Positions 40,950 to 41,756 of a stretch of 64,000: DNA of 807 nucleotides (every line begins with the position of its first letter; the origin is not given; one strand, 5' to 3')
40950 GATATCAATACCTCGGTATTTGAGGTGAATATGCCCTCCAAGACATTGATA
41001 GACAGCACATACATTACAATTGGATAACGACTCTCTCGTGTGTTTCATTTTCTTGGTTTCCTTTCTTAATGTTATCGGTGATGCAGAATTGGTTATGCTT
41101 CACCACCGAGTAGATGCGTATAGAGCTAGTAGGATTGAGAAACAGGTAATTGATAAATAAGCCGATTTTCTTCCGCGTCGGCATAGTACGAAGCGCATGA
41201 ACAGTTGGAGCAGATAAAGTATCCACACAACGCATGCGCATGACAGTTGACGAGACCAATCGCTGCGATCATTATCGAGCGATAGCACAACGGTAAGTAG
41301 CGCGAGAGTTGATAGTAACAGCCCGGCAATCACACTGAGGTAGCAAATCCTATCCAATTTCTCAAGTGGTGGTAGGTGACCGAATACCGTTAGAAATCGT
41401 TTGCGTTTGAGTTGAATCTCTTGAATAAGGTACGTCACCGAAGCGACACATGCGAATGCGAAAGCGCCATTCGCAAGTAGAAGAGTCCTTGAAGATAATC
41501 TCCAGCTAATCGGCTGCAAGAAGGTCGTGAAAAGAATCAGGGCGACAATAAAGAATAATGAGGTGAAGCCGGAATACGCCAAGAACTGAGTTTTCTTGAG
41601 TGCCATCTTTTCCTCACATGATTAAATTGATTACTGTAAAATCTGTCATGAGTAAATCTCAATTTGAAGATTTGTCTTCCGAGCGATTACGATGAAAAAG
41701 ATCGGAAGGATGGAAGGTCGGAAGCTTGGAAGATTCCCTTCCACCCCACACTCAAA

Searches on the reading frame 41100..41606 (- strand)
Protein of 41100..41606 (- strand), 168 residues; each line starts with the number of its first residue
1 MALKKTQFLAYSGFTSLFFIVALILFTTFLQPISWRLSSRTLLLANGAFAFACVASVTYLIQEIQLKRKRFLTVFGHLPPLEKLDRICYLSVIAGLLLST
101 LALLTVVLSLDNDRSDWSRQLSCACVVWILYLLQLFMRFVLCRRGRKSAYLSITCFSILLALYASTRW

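Call 68: search_protein_families(library=pfam, proteins=[window:41100-41606:-], max_evalue=0.001)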
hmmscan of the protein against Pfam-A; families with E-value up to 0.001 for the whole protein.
window:41100-41606:- (168 aa): 1 family
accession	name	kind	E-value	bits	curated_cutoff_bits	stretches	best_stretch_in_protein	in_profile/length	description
PF01578.25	Cytochrom_C_asm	-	3.4e-08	33.8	29.9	1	42-168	79-206/212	Cytochrome C assembly protein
